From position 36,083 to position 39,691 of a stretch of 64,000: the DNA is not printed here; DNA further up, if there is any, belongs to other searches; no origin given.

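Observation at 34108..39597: coaE / MoxR(CbbQ-NorQ type) AAA+ / CoA-type Nudix / 1102-aa VWA protein: a tightly coupled four-gene operon with no visible client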

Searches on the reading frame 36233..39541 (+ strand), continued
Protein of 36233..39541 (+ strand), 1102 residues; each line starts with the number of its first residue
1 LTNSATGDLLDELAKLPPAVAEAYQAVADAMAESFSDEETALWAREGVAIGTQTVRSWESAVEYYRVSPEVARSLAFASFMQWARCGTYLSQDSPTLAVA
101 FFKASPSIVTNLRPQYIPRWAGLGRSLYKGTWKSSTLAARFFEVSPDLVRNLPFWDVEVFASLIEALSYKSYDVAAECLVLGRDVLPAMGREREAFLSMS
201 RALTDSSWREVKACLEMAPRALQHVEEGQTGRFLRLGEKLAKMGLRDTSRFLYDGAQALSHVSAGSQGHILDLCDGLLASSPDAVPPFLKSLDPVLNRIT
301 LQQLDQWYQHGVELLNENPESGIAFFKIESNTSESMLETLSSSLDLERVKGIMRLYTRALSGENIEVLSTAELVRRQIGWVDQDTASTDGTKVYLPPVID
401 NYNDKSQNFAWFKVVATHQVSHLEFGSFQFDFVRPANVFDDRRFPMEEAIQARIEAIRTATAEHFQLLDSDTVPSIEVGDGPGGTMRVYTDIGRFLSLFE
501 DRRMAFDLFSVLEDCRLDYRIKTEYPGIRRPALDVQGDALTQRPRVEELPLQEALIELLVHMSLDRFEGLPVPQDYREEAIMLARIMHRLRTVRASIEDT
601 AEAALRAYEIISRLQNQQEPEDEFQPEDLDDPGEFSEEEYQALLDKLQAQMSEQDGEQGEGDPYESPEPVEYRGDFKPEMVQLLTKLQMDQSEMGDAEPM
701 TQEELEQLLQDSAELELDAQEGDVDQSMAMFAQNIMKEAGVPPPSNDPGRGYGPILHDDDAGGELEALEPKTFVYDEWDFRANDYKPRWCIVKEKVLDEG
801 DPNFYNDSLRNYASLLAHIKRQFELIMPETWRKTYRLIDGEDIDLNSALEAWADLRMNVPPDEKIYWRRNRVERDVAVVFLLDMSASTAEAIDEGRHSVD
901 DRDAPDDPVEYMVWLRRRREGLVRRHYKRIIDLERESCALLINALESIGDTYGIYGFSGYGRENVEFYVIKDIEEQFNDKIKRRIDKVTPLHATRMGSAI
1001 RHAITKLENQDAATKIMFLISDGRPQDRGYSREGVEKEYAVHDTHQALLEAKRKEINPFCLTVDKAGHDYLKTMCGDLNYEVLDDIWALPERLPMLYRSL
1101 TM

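Call 75: get_annotated_region(hit=H1, flank=8000)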
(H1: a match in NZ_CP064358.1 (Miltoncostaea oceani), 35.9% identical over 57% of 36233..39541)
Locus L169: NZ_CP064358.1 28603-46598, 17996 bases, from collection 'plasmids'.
description: Miltoncostaea oceani strain SCSIO 61214 plasmid unnamed2, complete sequence
organism: Miltoncostaea oceani (NCBI taxid 2843216)
taxonomy: Bacteria; Actinomycetota; Thermoleophilia; Miltoncostaeales; Miltoncostaeaceae; Miltoncostaea; Miltoncostaea oceani
host: -; source: pure culture,marine sediment; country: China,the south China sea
typing (MOB-suite, as given by PLSDB): non-mobilizable
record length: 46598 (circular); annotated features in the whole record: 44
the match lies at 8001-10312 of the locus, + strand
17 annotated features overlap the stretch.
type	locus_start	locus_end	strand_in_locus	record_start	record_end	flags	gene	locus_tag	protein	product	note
CDS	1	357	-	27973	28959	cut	-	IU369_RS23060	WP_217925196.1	hypothetical protein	-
CDS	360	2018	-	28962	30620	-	-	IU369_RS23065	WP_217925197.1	AMP-binding protein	-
CDS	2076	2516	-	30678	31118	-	-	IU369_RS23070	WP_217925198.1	OB-fold domain-containing protein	-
CDS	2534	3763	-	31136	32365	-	-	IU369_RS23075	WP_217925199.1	thiolase family protein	-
CDS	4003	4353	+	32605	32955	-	-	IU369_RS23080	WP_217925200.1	hypothetical protein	-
CDS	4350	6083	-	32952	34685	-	ilvB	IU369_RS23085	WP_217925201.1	biosynthetic-type acetolactate synthase large subunit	GO:0009097 - isoleucine biosynthetic process [Evidence IEA]; GO:0009099 - valine biosynthetic process [Evidence IEA]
CDS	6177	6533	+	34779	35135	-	-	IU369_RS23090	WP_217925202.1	hypothetical protein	-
CDS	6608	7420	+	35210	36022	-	-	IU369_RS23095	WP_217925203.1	CbbQ/NirQ/NorQ/GpvN family protein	-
CDS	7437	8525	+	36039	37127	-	-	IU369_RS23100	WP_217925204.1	hypothetical protein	-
CDS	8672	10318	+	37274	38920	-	-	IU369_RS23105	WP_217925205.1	VWA domain-containing protein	-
CDS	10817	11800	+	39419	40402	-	-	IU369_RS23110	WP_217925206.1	replication initiator protein A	-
CDS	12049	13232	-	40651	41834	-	-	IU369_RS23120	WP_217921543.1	IS3 family transposase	-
CDS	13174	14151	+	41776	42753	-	-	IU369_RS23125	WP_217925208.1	IS481 family transposase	-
CDS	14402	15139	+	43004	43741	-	-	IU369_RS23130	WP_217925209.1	ParA family protein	-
CDS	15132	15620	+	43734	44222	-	-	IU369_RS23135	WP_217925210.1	hypothetical protein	-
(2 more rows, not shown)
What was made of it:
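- Thiolase, DUF35 and AMP-binding genes lie in L169 (call 75).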

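Call 79: get_annotated_region(hit=H30, flank=6000)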
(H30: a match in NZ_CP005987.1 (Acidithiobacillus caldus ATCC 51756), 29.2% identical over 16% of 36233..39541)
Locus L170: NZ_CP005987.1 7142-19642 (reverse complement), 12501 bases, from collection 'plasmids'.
description: Acidithiobacillus caldus ATCC 51756 plasmid megap mpAca1.1, complete sequence
organism: Acidithiobacillus caldus ATCC 51756 (NCBI taxid 637389)
taxonomy: Bacteria; Pseudomonadota; Acidithiobacillia; Acidithiobacillales; Acidithiobacillaceae; Acidithiobacillus; Acidithiobacillus caldus; Acidithiobacillus caldus ATCC 51756
host: -; source: -; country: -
typing (MOB-suite, as given by PLSDB): non-mobilizable
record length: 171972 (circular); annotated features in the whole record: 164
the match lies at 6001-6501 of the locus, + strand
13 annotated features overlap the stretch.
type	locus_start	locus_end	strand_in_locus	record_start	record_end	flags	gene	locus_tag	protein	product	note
CDS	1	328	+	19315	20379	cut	-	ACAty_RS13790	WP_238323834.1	outer membrane beta-barrel protein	-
CDS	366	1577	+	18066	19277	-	-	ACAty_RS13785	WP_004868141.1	APC family permease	-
CDS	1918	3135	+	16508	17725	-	-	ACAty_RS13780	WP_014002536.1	ISL3-like element ISAtc2 family transposase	GO:0006313 - DNA transposition [Evidence IEA]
CDS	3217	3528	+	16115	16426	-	-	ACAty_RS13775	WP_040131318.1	DUF190 domain-containing protein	-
CDS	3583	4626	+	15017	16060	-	-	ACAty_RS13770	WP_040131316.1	aliphatic amidase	GO:0006807 - nitrogen compound metabolic process [Evidence IEA]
CDS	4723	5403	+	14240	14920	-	-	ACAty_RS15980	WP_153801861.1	hypothetical protein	-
CDS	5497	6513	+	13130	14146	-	-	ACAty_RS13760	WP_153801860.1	VWA domain-containing protein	-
CDS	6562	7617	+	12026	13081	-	-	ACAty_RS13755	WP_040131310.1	IS5 family transposase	-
CDS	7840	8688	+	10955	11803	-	-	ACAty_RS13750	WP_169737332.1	IS5 family transposase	-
CDS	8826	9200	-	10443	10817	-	-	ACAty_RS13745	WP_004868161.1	hypothetical protein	-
CDS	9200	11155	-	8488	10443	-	gyrB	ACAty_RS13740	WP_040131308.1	DNA topoisomerase (ATP-hydrolyzing) subunit B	GO:0006265 - DNA topological change [Evidence IEA]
CDS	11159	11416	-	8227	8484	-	-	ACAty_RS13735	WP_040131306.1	hypothetical protein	-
CDS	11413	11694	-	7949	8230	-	-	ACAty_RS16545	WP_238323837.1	DNA gyrase C-terminal beta-propeller domain-containing protein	GO:0006265 - DNA topological change [Evidence IEA]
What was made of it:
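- Tried and rejected: The Acidithiobacillus caldus hit was a truncated VWA next to an amidase, not CbbO (call 79).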

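Call 87: search_protein_families(library=pfam, proteins=[L090:3921-6878:+, L091:6063-6950:+, L092:5960-7081:+, L093:2727-3812:+, L095:3824-6991:+, L143:5979-6800:+, L155:2838-3782:+, L157:4894-5715:+, L164:4506-5372:+, L166:4320-5219:+], max_evalue=0.001)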
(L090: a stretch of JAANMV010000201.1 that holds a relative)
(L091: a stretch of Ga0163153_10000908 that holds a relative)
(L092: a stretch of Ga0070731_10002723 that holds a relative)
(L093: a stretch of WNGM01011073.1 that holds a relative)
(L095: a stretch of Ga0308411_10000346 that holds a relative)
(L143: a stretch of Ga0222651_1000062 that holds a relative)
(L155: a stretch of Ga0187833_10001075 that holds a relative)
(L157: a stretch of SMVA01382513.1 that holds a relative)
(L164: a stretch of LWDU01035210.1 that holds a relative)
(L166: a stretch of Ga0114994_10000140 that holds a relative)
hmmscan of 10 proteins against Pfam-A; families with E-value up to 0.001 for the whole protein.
L090:3921-6878:+ (985 aa): 2 families
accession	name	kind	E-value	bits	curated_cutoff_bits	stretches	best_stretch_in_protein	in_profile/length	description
PF00384.28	Molybdopterin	-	1.5e-25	90.5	24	1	167-711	1-351/353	Molybdopterin oxidoreductase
PF01568.27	Molydop_binding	-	6.1e-18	65.3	26.8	1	850-949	2-99/110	Molydopterin dinucleotide binding domain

L091:6063-6950:+ (295 aa): 0 families

L092:5960-7081:+ (373 aa): 1 family
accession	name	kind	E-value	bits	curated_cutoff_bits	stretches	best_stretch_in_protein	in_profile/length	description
PF05762.20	VWA_CoxE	-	4.1e-32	111.8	26.4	1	162-366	5-220/222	VWA domain containing CoxE-like protein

L093:2727-3812:+ (361 aa): 1 family
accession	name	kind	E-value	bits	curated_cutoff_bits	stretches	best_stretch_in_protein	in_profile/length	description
PF05762.20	VWA_CoxE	-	2.4e-28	99.5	26.4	2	171-268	5-103/222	VWA domain containing CoxE-like protein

L095:3824-6991:+ (1055 aa): 0 families

L143:5979-6800:+ (273 aa): 2 families
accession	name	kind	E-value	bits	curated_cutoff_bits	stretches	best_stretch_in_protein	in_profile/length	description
PF00378.25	ECH_1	-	9e-39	133.7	27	1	10-271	2-249/251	Enoyl-CoA hydratase/isomerase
PF16113.10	ECH_2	-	5.3e-24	85.8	27.2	1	14-200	1-177/335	Enoyl-CoA hydratase/isomerase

L155:2838-3782:+ (314 aa): 2 families
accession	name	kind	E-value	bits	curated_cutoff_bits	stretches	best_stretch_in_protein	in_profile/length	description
PF00378.25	ECH_1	-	1.5e-45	155.9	27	1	51-313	2-250/251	Enoyl-CoA hydratase/isomerase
PF16113.10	ECH_2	-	1e-25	91.4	27.2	2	56-241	2-177/335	Enoyl-CoA hydratase/isomerase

L157:4894-5715:+ (273 aa): 2 families
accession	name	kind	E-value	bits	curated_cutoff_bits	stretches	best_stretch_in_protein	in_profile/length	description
PF00378.25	ECH_1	-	4.1e-42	144.7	27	1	12-272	4-250/251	Enoyl-CoA hydratase/isomerase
PF16113.10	ECH_2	-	1.2e-24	87.9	27.2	1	15-200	2-177/335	Enoyl-CoA hydratase/isomerase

L164:4506-5372:+ (288 aa): 2 families
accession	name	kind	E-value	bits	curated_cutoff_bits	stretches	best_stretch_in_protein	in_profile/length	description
PF00378.25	ECH_1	-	6.5e-45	153.9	27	1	25-286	2-249/251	Enoyl-CoA hydratase/isomerase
PF16113.10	ECH_2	-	3.4e-26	93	27.2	1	30-215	2-177/335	Enoyl-CoA hydratase/isomerase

L166:4320-5219:+ (299 aa): 2 families
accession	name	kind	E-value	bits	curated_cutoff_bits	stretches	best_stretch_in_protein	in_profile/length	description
PF00378.25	ECH_1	-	1.5e-48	165.8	27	1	33-295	2-250/251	Enoyl-CoA hydratase/isomerase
PF16113.10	ECH_2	-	1.4e-28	100.8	27.2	1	37-223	1-177/335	Enoyl-CoA hydratase/isomerase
